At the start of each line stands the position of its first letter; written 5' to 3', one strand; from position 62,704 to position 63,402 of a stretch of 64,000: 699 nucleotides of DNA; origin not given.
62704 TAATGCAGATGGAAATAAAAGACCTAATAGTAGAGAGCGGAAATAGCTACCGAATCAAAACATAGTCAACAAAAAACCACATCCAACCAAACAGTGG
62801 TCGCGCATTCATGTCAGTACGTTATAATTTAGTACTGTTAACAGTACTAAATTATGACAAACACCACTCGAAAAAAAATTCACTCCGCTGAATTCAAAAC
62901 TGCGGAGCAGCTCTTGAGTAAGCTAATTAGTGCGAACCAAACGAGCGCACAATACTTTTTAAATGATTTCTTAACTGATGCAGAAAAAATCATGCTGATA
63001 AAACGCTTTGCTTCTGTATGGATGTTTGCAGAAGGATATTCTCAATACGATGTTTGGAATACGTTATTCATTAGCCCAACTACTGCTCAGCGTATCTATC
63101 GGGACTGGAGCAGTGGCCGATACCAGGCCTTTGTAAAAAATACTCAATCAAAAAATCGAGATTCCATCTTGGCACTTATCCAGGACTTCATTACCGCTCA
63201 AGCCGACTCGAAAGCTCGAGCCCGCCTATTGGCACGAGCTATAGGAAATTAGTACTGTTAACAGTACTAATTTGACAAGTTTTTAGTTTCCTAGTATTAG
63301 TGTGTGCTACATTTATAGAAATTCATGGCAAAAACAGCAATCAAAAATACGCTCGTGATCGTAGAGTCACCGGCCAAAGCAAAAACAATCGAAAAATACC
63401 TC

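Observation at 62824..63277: Two copies of a perfect 28-32 bp palindrome bracket a TrpR/YerC-like regulator gene; the second overlaps the topA promoter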

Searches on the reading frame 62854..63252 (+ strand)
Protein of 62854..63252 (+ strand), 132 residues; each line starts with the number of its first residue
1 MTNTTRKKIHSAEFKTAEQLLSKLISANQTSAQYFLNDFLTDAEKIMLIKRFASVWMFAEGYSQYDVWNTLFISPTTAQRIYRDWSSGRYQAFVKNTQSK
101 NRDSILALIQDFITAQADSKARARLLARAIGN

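Call 5: search_protein_families(library=pfam, proteins=[window:62854-63252:+], max_evalue=1)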
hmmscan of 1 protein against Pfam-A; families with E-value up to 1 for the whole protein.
window:62854-63252:+ (132 aa): 4 families
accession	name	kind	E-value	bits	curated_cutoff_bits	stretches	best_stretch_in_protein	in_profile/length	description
PF01371.25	Trp_repressor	-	0.0013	19.2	27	1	24-84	10-72/88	Trp repressor protein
PF13384.12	HTH_23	-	0.0069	16.6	24.6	1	50-88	6-45/50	Homeodomain-like domain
PF16865.10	GST_C_5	-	0.055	14.5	27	1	13-69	32-87/108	Glutathione S-transferase, C-terminal domain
PF08848.17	DUF1818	-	0.069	13.7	25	1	11-97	32-110/113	Domain of unknown function (DUF1818)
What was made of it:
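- On TrpR/HisR (PF01371) repressor family: The window protein scores 19.2 bits, E = 0.0013, below the 27-bit cut-off (call 5).
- Closest known: TrpR and HisR. Different: The window protein scores below the Pfam threshold (call 5).
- Checked: Pfam Trp_repressor scores only 19.2 bits (cut-off 27) for this protein (call 5).
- The window protein itself scores below the Pfam gathering threshold (call 5).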

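Call 6: search_protein_families(library=ncbifam, proteins=[window:62854-63252:+], max_evalue=1)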
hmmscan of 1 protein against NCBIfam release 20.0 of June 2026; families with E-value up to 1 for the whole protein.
window:62854-63252:+ (132 aa): 2 families
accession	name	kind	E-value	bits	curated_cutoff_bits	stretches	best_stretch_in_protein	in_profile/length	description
NF002876.0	PRK03298.1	equivalog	0.089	12.1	252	0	35-69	15-48/224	endonuclease NucS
TIGR00042.1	TIGR00042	equivalog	0.11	11.9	145.35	1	85-119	75-109/184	RdgB/HAM1 family non-canonical purine NTP pyrophosphatase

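Call 7: find_homologous_proteins(query=window:62854-63252:+)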
Query window:62854-63252:+ (132 aa): 2 proteins with E <= 0.001 among 17 candidates.
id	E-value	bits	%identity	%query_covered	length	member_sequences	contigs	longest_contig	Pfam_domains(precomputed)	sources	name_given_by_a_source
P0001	6.1e-79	279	100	100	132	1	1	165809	-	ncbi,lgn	-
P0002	2.0e-25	107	46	97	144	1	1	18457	-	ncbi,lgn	-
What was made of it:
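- Tried and rejected: The word-indexed protein search found only 2 relatives (call 7).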

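Call 9: find_encoding_contigs(protein=P0002, flank=6000)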
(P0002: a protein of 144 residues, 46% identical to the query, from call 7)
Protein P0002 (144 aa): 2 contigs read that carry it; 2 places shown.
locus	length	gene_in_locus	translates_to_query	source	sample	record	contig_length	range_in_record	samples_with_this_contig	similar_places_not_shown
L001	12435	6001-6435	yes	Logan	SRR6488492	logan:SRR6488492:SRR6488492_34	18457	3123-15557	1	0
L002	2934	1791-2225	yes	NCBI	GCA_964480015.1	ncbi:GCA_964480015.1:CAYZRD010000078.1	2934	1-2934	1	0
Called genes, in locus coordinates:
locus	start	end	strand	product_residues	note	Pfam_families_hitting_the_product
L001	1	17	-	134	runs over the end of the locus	-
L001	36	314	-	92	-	-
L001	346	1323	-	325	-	PF01207:Dus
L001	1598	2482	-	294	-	-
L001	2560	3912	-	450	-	PF02403:Seryl_tRNA_N, PF00587:tRNA-synt_2b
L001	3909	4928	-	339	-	-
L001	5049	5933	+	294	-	PF02481:DNA_processg_A, PF17782:WHD_DprA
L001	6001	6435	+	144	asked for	-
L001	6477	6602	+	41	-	-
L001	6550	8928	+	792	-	PF01751:Toprim, PF01131:Topoisom_bac, PF01396:Zn_ribbon_Top1, PF13368:Toprim_C_rpt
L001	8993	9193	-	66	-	-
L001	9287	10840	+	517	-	PF13328:HD_4, PF01966:HD, PF04607:RelA_SpoT, PF02824:TGS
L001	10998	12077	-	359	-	PF02195:ParB_N, PF17762:HTH_ParB, PF23552:ParB_C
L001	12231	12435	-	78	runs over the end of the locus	-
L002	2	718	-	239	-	?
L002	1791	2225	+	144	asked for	-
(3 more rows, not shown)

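Call 10: find_encoding_contigs(protein=P0001, flank=10000)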
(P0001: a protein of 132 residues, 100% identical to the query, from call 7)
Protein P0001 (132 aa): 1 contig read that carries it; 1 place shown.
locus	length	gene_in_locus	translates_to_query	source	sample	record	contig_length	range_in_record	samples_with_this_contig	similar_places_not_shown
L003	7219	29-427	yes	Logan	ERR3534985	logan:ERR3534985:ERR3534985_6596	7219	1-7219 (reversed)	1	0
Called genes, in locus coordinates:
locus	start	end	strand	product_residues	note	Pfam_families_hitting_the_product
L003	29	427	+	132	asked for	-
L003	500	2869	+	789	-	PF01751:Toprim, PF01131:Topoisom_bac, PF01396:Zn_ribbon_Top1, PF13368:Toprim_C_rpt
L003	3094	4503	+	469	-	PF01966:HD (weak), PF13328:HD_4, PF04607:RelA_SpoT, PF02824:TGS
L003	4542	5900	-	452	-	PF02195:ParB_N, PF17762:HTH_ParB, PF23552:ParB_C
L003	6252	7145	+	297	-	PF01745:IPT, PF13671:AAA_33 (faint), PF01715:IPPT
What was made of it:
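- parB lies 4 kb downstream (call 10).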

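Call 20: search_solved_structures(query=window:62854-63252:+, max_evalue=10, show_alignments=2)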
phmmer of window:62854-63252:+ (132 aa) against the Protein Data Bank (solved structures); distinct sequences matched with E-value up to 10: 6.
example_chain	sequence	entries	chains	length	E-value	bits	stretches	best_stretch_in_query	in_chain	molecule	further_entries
5y88_T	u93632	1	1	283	0.036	17.2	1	67-96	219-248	Pre-mRNA-splicing factor CWC23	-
6vrb_C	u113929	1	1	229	0.65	13.2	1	56-94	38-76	AcrVIA1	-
3l7m_A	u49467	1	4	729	0.74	13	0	45-109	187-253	Teichoic acid biosynthesis protein F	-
3l7j_A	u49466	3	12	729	0.74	13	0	45-109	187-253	Teichoic acid biosynthesis protein F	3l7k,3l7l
3l7i_A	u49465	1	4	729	0.74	13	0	45-109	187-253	Teichoic acid biosynthesis protein F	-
3g1c_A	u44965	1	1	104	0.85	12.8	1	15-88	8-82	The TrpR like protein from Eubacterium eligens ATCC 27750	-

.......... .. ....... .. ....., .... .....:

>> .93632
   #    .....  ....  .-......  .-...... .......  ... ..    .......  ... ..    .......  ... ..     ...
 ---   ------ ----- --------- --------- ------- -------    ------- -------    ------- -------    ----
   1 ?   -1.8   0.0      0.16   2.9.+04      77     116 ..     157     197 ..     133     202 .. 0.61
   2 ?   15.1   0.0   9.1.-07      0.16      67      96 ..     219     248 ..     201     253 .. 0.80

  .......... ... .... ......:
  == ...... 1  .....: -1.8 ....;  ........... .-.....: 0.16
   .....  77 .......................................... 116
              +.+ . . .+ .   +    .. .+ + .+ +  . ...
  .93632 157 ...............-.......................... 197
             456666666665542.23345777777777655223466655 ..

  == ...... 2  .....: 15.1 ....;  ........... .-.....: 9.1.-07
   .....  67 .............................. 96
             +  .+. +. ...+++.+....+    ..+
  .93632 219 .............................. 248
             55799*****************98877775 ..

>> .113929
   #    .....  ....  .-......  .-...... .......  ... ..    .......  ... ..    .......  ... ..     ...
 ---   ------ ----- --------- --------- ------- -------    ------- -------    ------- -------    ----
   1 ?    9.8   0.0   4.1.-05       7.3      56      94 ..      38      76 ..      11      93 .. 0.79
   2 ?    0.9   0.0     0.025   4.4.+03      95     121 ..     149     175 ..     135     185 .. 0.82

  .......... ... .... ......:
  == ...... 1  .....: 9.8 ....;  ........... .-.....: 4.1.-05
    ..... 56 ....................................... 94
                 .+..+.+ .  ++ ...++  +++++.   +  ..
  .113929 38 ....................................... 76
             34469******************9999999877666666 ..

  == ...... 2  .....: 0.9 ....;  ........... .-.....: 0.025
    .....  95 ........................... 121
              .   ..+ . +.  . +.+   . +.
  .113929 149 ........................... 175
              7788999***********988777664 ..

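Call 21: search_protein_representatives(protein=window:62854-63252:+)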
Query: 132 residues. Proteins with E-value up to 0.001 (for the whole library): 301; up to 1e-10: 26; up to 1e-30: 1. The best 150 are listed.
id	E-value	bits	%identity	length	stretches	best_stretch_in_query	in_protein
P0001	1.9e-79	279.3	100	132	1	1-132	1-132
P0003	1.2e-29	118.8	46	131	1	1-128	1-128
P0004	2.7e-24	101.5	40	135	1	1-130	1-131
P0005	5.6e-22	94.1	42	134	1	1-130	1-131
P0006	3.4e-21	91.5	42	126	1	1-118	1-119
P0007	8.3e-21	90.3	38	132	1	1-130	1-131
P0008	4.8e-19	84.6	40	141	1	1-129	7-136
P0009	6.1e-18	81.0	35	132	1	1-130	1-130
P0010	8.1e-18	80.6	37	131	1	1-129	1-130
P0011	1.1e-16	77.0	35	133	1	1-129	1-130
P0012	4.2e-16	75.1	32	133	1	1-130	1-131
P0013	1.1e-15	73.8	33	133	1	1-130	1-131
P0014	4.4e-15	71.8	36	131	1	1-119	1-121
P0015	3.2e-14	69.1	37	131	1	1-125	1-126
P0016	7.2e-14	67.9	36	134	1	29-122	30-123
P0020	4.1e-12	62.3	36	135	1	3-112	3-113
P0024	3.3e-11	59.3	32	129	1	1-113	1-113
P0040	7.7e-09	51.7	32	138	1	1-105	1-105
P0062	1.1e-07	48.0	33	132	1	1-101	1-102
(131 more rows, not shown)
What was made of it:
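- Tried and rejected: The exhaustive search found 301 (call 21).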

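Call 23: find_homologous_proteins(query=A1, max_evalue=0.00001)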
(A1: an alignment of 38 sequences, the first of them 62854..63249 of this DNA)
Query A1 (38 sequences) (132 aa, profile of the alignment): 34 proteins with E <= 0.00001 among 1800 candidates.
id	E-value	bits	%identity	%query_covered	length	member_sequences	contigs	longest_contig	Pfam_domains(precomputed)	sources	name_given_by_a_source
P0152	6.4e-42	161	37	94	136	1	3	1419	-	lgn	-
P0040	1.0e-41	160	28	94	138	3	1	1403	-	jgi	jgi:uncharacterized protein YerC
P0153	1.0e-41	160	40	98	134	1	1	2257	-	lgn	-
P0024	4.8e-41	158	32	86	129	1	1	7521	-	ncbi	ncbi:MAG: hypothetical protein WDZ68_00315 [Candidatus Paceibacterota bacterium]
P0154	7.3e-41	157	39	98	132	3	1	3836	PF01371.26,PF13384.13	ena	-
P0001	7.6e-41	157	100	100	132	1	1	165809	-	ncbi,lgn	-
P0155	7.6e-41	157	34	94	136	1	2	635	-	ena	-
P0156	8.2e-41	157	38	98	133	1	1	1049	-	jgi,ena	-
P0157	2.0e-40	156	39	98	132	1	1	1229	-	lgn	-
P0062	2.3e-40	156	35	71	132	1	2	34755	PF01371.26,PF13551.13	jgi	jgi:uncharacterized protein YerC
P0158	2.9e-39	152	29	94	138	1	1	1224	-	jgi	-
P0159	5.6e-39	151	36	94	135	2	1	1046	-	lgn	-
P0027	5.6e-39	151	30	94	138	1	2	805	-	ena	-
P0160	1.1e-38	150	37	79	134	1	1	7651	-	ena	-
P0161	1.6e-38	150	35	57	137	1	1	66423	-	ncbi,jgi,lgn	-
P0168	1.1e-35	141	42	91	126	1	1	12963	-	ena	-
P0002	3.7e-34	136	46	97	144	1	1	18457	-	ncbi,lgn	-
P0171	9.2e-34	134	30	94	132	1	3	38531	-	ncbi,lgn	-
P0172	1.2e-33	134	28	94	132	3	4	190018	-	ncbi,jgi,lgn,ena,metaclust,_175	metaclust:\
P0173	1.3e-32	131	28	94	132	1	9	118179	PF01371.26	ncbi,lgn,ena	-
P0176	1.1e-30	124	33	79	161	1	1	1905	PF01371.26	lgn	-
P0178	5.0e-29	119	33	70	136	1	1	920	PF01371.26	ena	-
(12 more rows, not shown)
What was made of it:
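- On TrpR/HisR (PF01371) repressor family: Some relatives are named YerC by JGI (call 23).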

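Call 25: find_encoding_contigs(protein=P0168, flank=4000, max_places=3)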
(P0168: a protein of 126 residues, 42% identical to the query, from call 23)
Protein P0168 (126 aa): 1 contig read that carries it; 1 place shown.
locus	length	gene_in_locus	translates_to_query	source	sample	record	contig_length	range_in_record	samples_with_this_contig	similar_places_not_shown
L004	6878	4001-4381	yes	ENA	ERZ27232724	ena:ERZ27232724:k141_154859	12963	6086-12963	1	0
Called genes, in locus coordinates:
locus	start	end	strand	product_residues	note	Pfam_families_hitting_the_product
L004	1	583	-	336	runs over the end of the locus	PF01207:Dus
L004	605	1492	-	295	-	-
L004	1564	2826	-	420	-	PF02403:Seryl_tRNA_N, PF00587:tRNA-synt_2b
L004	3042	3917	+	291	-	PF02481:DNA_processg_A, PF17782:WHD_DprA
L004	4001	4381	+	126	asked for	-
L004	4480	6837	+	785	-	PF01751:Toprim, PF01131:Topoisom_bac, PF01396:Zn_ribbon_Top1, PF13368:Toprim_C_rpt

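Call 26: find_encoding_contigs(protein=P0154, flank=4000, max_places=3)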
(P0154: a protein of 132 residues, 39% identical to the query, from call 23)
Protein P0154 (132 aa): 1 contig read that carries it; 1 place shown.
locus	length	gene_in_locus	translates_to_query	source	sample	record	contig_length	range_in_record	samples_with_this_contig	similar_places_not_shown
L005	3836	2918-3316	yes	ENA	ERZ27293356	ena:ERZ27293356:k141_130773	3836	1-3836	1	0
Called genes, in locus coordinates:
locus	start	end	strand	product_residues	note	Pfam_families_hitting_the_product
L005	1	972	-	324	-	?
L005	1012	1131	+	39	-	-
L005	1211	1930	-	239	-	-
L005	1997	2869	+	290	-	PF02481:DNA_processg_A, PF17782:WHD_DprA (weak)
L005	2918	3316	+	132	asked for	PF01371:Trp_repressor (faint), PF13384:HTH_23 (faint)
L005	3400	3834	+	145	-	?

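Call 27: find_encoding_contigs(protein=P0160, flank=4000, max_places=3)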
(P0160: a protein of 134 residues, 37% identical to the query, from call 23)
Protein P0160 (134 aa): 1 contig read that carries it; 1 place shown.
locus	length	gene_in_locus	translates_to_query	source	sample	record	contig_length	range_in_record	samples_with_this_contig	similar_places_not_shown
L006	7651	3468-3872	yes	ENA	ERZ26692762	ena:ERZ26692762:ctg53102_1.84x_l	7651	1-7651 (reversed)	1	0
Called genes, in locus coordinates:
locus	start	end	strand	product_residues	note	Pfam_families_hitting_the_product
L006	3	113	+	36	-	?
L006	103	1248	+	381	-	PF00162:PGK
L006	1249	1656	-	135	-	PF11969:DcpS_C, PF01230:HIT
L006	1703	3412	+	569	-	PF01368:DHH, PF02272:DHHA1, PF17768:RecJ_OB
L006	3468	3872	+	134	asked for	-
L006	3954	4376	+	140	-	PF00075:RNase_H, PF13456:RVT_3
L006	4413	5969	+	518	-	PF13567:DUF4131, PF03772:Competence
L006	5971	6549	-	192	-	PF02777:Sod_Fe_C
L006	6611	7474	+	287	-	PF00753:Lactamase_B, PF12706:Lactamase_B_2 (faint)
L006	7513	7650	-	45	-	?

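Call 33: find_related_loci(query=A2, collection=metagenome_contigs, flank=4000)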
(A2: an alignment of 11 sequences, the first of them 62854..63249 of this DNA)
Query A2 (132 aa) in metagenome_contigs; peptide patterns used: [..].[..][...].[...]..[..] (x = any residue, [..] = any of these).
198 stretches matched a pattern; 60 encode a relative of the query (tblastn E <= 1e-3); 60 distinct loci.
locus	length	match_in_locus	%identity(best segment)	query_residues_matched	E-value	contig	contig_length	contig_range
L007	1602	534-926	44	1-130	7e-32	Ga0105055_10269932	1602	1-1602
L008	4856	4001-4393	39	1-130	4e-28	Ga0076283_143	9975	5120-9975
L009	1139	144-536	39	1-130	3e-28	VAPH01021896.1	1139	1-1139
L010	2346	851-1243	39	1-130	1e-27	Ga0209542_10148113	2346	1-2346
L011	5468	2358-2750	37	1-130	3e-27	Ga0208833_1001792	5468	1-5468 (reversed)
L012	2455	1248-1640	37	1-130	3e-27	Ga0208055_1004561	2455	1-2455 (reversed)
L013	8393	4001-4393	37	1-130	4e-26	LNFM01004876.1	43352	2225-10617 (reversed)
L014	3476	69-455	39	1-128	4e-25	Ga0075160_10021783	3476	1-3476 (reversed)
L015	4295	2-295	41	33-130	2e-23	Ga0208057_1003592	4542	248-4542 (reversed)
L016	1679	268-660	33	1-130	3e-22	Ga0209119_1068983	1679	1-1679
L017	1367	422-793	36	1-123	1e-20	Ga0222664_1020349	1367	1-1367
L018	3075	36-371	38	13-123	1e-18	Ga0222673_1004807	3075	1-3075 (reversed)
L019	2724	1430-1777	35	1-115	5e-14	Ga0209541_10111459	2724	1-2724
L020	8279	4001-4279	34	15-106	6e-13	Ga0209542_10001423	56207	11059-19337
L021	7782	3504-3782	34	15-106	6e-13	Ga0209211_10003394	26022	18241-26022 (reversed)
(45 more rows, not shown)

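Call 45: search_protein_families(library=pfam, alignment_id=A3, max_evalue=0.00001)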
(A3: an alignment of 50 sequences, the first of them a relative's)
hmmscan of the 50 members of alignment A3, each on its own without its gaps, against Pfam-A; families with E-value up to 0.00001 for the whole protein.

A. member 1, L001:6550-8925:+ (792 aa): 4 families
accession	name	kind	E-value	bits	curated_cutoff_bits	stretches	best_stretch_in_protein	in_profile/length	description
PF01131.25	Topoisom_bac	-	9.3e-123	410.7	35.1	1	129-530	3-410/411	DNA topoisomerase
PF13368.11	Toprim_C_rpt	-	5.3e-46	154.8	22.3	2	608-680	1-55/57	Topoisomerase C-terminal repeat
PF01751.28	Toprim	-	1.2e-20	73.9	23.1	1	3-113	1-96/96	Toprim domain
PF01396.24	Zn_ribbon_Top1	-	7.6e-13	48.5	32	1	561-589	3-31/39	Topoisomerase DNA binding C4 zinc finger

B. families by the number of members that match (of 50 scanned): 39 families (the first 25 are shown)
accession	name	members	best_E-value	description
PF01751.28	Toprim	10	1.1e-24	Toprim domain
PF01131.25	Topoisom_bac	6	9.3e-123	DNA topoisomerase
PF13368.11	Toprim_C_rpt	5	5.3e-46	Topoisomerase C-terminal repeat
PF01396.24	Zn_ribbon_Top1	5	7.6e-13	Topoisomerase DNA binding C4 zinc finger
PF01116.26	F_bP_aldolase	4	1.9e-77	Fructose-bisphosphate aldolase class-II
PF13456.12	RVT_3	4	4.7e-23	Reverse transcriptase-like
PF00075.30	RNase_H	4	5.8e-13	RNase H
PF00587.30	tRNA-synt_2b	3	3.4e-29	tRNA synthetase class II core domain (G, H, P, S and T)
PF07517.20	SecA_DEAD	2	4.2e-120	SecA DEAD-like domain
PF06418.20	CTP_synth_N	2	2.9e-104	CTP synthase N-terminus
PF01566.24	Nramp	2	2.8e-78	Natural resistance-associated macrophage protein-like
PF21090.3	P-loop_SecA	2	2e-74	SecA P-loop domain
PF01043.26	SecA_PP_bind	2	2.1e-41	SecA preprotein cross-linking domain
PF07516.18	SecA_SW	2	1.1e-40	SecA Wing and Scaffold domain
PF00117.34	GATase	2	1.3e-38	Glutamine amidotransferase class-I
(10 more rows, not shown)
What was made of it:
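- topA is the most frequent downstream neighbour, in 10 of 50 loci (call 45).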
